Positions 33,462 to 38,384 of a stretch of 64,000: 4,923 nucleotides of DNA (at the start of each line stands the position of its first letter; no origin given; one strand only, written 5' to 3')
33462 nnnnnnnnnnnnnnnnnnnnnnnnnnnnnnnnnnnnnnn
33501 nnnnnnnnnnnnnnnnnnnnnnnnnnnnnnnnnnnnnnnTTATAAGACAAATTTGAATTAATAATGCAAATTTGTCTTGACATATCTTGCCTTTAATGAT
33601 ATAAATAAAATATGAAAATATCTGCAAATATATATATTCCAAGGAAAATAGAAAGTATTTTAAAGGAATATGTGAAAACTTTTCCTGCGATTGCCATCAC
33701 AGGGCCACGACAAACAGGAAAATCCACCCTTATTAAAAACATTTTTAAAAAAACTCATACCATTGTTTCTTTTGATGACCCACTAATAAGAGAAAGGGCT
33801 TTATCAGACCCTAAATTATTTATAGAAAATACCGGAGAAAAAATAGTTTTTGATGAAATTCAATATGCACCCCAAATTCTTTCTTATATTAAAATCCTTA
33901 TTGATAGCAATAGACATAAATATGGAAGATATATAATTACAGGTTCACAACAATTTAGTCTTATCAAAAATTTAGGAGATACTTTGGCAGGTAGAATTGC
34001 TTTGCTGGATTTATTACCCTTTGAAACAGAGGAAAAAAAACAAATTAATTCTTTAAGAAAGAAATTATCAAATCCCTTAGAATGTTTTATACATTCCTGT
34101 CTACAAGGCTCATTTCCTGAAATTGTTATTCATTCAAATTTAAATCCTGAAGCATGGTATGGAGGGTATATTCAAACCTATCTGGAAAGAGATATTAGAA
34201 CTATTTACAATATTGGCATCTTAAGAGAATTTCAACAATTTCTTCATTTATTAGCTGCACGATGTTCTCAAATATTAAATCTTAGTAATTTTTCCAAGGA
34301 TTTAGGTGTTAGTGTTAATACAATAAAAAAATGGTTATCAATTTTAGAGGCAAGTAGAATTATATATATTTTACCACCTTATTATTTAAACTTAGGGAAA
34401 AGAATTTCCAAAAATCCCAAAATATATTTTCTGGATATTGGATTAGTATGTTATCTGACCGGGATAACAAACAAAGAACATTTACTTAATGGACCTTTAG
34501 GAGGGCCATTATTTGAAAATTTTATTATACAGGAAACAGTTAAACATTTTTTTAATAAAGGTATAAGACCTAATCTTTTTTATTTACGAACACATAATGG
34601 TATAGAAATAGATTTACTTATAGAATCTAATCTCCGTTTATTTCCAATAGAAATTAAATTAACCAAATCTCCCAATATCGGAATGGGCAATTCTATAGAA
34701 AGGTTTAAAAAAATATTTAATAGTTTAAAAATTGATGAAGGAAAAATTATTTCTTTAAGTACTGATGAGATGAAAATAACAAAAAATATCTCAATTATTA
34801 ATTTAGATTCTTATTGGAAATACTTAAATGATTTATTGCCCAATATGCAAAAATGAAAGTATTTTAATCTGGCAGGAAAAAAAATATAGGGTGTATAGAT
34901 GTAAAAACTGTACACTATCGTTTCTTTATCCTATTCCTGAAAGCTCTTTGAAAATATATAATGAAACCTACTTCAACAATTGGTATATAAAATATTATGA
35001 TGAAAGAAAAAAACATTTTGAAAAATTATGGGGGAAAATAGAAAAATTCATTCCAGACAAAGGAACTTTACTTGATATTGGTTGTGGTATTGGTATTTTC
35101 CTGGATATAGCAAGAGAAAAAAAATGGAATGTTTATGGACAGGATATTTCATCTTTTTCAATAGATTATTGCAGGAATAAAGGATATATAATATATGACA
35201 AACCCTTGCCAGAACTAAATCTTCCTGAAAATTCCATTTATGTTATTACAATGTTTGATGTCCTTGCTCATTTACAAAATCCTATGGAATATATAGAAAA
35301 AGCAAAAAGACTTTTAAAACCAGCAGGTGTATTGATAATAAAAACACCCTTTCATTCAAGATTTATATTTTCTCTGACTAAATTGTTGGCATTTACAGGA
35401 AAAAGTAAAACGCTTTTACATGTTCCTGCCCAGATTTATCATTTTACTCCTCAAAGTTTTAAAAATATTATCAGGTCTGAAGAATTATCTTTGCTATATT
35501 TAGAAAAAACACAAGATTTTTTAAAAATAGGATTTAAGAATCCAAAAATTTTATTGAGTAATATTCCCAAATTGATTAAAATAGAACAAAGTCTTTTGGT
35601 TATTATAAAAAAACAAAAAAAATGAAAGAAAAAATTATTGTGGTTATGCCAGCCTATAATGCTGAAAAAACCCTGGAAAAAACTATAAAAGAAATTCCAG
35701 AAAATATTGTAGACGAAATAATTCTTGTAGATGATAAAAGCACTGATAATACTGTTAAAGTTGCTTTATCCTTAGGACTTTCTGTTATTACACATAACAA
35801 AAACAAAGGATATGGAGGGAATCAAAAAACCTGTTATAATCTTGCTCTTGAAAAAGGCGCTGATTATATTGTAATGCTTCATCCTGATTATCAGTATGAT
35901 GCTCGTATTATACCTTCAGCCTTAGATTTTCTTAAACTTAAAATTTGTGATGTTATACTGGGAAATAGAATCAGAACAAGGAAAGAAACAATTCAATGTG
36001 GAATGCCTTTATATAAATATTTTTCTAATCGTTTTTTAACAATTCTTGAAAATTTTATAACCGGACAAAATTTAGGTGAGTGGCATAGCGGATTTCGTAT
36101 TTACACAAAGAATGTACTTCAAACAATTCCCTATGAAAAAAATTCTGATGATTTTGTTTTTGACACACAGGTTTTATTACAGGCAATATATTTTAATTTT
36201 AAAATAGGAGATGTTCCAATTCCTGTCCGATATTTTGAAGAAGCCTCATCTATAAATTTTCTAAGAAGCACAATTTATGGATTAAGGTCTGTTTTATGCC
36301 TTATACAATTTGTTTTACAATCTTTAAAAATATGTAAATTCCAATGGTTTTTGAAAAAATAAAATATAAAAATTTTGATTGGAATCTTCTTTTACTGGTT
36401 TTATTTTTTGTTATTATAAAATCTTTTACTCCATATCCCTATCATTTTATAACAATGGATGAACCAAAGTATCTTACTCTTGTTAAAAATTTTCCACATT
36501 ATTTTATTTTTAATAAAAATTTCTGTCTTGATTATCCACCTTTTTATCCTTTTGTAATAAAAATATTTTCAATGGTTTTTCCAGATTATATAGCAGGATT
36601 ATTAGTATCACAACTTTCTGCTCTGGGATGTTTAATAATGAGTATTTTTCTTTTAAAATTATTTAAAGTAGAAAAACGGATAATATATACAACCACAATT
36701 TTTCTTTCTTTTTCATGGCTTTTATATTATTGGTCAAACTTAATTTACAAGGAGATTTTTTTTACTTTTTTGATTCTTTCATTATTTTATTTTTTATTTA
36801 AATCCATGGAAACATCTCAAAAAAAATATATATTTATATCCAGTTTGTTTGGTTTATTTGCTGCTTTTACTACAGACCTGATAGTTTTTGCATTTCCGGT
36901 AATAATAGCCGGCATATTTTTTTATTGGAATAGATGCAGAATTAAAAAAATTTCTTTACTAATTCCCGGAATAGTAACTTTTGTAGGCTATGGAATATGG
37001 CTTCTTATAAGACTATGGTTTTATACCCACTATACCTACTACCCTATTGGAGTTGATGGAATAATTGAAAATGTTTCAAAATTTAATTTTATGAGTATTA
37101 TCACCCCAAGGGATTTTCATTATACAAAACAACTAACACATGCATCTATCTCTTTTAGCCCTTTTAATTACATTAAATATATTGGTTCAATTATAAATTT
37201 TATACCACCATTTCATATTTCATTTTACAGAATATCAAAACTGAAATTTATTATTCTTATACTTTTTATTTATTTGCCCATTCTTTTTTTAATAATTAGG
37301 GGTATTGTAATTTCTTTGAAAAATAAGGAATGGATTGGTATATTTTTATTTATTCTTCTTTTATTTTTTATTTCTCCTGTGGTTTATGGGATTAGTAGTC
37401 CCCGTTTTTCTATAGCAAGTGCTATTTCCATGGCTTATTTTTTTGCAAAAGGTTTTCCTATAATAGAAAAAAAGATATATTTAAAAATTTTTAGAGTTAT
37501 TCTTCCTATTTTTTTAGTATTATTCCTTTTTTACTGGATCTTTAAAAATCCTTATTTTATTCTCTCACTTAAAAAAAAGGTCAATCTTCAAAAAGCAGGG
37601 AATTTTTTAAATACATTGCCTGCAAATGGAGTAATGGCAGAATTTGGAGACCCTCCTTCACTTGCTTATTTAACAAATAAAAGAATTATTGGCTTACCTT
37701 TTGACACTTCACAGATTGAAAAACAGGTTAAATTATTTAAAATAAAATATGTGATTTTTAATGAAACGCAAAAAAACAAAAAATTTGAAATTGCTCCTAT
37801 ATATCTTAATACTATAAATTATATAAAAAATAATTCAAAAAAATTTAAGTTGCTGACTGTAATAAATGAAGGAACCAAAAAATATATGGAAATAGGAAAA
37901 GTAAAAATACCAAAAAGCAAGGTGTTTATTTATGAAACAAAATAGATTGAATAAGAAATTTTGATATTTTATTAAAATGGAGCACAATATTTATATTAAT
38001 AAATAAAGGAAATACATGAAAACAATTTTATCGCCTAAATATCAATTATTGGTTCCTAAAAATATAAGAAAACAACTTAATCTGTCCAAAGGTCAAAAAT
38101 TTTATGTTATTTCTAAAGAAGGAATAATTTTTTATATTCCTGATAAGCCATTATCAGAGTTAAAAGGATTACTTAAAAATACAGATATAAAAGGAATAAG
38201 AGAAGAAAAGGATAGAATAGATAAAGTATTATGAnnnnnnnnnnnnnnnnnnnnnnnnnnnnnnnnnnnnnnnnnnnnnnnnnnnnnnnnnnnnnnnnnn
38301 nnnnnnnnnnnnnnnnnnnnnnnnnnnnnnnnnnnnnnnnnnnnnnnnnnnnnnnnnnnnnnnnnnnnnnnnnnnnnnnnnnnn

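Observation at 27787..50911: Five ArnT/PMT-like GT-C membrane glycosyltransferases matched by five short Dpm1/ArnC-like GT2 enzymes in one co-directional array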

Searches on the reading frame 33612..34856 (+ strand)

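Call 4: search_protein_families(library=pfam, proteins=[window:33612-34856:+], max_evalue=0.01)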
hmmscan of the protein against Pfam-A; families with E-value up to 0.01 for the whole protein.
window:33612-34856:+ (414 aa): 4 families
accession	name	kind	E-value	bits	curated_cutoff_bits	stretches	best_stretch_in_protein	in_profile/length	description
PF13635.12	DUF4143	-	2.9e-46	157.5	28.1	1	192-350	1-159/160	Domain of unknown function (DUF4143)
PF13173.12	AAA_14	-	6.9e-27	94.4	27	1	25-141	3-127/129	AAA domain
PF14516.12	AAA_35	-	0.004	16.5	27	0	3-49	8-56/331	AAA-like domain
PF01637.24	ATPase_2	-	0.0065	16.7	33.2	0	14-58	12-57/225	ATPase domain predominantly from Archaea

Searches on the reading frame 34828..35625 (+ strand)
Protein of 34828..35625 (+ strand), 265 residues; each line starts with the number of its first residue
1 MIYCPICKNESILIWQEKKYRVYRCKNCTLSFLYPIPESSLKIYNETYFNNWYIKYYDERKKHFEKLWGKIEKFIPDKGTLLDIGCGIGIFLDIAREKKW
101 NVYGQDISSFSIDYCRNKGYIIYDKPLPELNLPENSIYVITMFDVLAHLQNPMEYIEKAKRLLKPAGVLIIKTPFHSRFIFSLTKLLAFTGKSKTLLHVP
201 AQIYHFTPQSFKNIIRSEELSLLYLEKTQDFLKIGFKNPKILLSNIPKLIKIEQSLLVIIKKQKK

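Call 4: search_protein_families(library=pfam, proteins=[window:34828-35625:+], max_evalue=0.01)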
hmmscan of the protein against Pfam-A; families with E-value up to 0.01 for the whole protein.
window:34828-35625:+ (265 aa): 8 families
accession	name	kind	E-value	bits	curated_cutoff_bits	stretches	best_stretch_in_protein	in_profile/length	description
PF13489.12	Methyltransf_23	-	8.8e-18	65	27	1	71-182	13-124/164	Methyltransferase domain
PF08241.18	Methyltransf_11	-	2.5e-13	50.9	21.2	1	82-171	1-95/95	Methyltransferase domain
PF08242.18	Methyltransf_12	-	7.6e-11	43.1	30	1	82-169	1-98/98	Methyltransferase domain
PF13847.12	Methyltransf_31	-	2.8e-10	40.5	27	1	78-176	4-115/145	Methyltransferase domain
PF13649.12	Methyltransf_25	-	2.7e-09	38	27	1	82-167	2-97/97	Methyltransferase domain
PF07021.18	MetW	-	7.1e-06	26.2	21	1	70-174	6-110/193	Methionine biosynthesis protein MetW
PF02353.26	CMAS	-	0.0021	17.8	27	0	79-173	64-166/273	Mycolic acid cyclopropane synthetase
PF05219.18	DREV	-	0.0062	16.1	26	1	64-175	78-192/265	DREV methyltransferase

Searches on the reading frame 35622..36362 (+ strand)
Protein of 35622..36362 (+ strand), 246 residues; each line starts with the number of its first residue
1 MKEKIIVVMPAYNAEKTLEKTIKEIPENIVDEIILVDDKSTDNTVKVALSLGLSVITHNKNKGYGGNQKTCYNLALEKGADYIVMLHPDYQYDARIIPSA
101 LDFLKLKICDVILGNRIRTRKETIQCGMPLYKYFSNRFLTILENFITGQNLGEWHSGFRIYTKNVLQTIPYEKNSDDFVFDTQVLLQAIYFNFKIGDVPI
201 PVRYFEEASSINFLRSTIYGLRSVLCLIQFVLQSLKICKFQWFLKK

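Call 5: search_protein_families(library=pfam, proteins=[window:35622-36362:+], max_evalue=0.01)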
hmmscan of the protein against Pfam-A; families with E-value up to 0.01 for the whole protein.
window:35622-36362:+ (246 aa): 1 family
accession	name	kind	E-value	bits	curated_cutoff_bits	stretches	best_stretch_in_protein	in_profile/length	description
PF00535.33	Glycos_transf_2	-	3e-21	76.5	23.3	1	7-167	2-165/168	Glycosyl transferase family 2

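Call 9: search_protein_families(library=ncbifam, proteins=[window:35622-36362:+], max_evalue=0.001)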
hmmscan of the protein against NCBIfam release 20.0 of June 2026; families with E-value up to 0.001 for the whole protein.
window:35622-36362:+ (246 aa): 14 families
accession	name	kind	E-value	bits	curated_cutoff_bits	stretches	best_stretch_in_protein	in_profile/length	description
TIGR04182.1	glyco_TIGR04182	equivalog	3e-18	66.2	325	1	5-204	2-192/293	S-layer glycoprotein N-glycosyltransferase AglJ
NF058614.1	PPMAGASynPpgS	equivalog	3.6e-17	62.6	370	1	6-207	3-201/226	polyprenyl-phospho-N-acetylgalactosaminyl synthase PpgS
NF041391.1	DPhHxTase_Halo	equivalog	6.6e-14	51.4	375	1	9-203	1-184/213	dolichyl-phosphate hexose transferase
NF010496.0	PRK13915.1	equivalog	6.1e-10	38.7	262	1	3-59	31-92/307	glucosyl-3-phosphoglycerate synthase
TIGR04283.1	glyco_like_mftF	equivalog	1.9e-08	34.1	182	1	7-97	3-90/221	TIGR04283 family arsenosugar biosynthesis glycosyltransferase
NF047683.1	TeichurnBiosyTuaG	equivalog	6.5e-07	29.2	400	1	2-105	5-112/252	teichuronic acid biosynthesis protein TuaG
NF047588.1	GlcsyltransPgfSStrep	equivalog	5.9e-06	25.7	500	1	4-226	2-220/308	glycosyltransferase PgfS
TIGR01556.1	rhamnosyltran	subfamily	1.1e-05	24.8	200.55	1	13-118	4-113/281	rhamnosyltransferase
NF007986.1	PRK10714.1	equivalog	2e-05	23.8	529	1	3-169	6-172/316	undecaprenyl-phosphate 4-deoxy-4-formamido-L-arabinose transferase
NF041875.1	EPS_EpsD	equivalog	2.1e-05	24.1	370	1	7-165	3-160/325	exopolysaccharide biosynthesis glycosyltransferase EpsD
NF007482.0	PRK10073.1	equivalog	4.8e-05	22.5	423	1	3-49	6-54/334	glycosyltransferase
NF053739.1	GlytfEpsEBac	equivalog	4.9e-05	22.4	450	1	4-68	2-74/265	glycosyltransferase EpsE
TIGR03937.1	PgaC_IcaA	equivalog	7.4e-05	21.9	422.3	1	3-121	45-169/407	poly-beta-1,6-N-acetyl-D-glucosamine synthase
NF050050.1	ProtGlycPglI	equivalog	8.9e-05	22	500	1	4-117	3-120/306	GalNAc(5)-diNAcBac-PP-undecaprenol beta-1,3-glucosyltransferase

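Call 28: search_solved_structures(query=window:35622-36362:+, max_evalue=0.001)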
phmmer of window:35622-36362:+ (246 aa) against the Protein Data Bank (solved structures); distinct sequences matched with E-value up to 0.001: 5.
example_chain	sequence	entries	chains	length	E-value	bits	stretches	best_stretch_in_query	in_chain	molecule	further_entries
3bcv_A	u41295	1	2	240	3.2e-06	30.2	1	4-167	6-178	Putative glycosyltransferase protein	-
5mlz_A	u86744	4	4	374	8.9e-06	28.8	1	4-190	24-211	Dolichol monophosphate mannose synthase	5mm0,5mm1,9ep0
4y6n_A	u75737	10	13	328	0.00082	22.3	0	5-58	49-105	Glucosyl-3-phosphoglycerate synthase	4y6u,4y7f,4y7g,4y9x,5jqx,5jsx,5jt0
3e25_A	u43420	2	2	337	0.00086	22.3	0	5-58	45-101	Putative uncharacterized protein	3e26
4ddz_A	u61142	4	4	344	0.00089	22.2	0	5-58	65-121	GLUCOSYL-3-PHOSPHOGLYCERATE SYNTHASE (GpgS) | Glucosyl-3-phosphoglycerate synthase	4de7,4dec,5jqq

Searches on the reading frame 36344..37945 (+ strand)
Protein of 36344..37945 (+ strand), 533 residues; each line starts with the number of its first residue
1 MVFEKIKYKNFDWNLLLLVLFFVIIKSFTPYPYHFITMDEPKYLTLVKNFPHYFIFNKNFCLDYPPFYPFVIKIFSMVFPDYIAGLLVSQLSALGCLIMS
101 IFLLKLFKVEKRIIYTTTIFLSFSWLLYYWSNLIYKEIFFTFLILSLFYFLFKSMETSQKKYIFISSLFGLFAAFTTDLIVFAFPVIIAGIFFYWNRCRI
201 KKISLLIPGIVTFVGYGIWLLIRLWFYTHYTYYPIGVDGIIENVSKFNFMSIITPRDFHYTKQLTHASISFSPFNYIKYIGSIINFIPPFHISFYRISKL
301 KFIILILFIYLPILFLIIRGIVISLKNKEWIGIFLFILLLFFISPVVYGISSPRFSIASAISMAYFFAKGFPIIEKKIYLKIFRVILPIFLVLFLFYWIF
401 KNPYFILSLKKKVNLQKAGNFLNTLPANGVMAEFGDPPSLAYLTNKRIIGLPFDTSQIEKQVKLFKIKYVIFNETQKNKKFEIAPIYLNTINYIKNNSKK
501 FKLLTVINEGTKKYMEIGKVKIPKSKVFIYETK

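Call 5: search_protein_families(library=pfam, proteins=[window:36344-37945:+], max_evalue=0.01)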
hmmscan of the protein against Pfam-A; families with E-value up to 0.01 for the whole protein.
window:36344-37945:+ (533 aa): 1 family
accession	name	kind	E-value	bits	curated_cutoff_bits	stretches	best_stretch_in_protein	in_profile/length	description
PF13231.12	PMT_2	-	5e-05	24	26.1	1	63-210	1-147/160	Dolichyl-phosphate-mannose-protein mannosyltransferase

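Call 10: search_protein_families(library=ncbifam, proteins=[window:36344-37945:+], max_evalue=0.001)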
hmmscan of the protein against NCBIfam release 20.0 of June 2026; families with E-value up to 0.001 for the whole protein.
window:36344-37945:+ (533 aa): 1 family
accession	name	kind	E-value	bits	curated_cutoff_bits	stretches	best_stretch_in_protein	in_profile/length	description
NF047440.1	LA3751_2_3_fam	subfamily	3.8e-05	22.7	200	0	51-230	68-247/460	LA_3751/LA_3752 family putative glycosyltransferase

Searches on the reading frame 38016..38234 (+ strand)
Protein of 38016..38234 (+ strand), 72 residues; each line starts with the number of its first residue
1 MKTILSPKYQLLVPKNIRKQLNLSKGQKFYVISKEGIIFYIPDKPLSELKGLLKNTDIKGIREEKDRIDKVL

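Call 38: search_protein_families(library=pfam, proteins=[window:38016-38234:+], max_evalue=0.001)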
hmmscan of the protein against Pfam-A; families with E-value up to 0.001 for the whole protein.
window:38016-38234:+ (72 aa): 1 family
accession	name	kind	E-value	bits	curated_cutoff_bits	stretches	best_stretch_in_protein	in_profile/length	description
PF04014.23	MazE_antitoxin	-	0.00028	21.2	24.7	1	8-38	7-39/48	Antidote-toxin recognition MazE, bacterial antitoxin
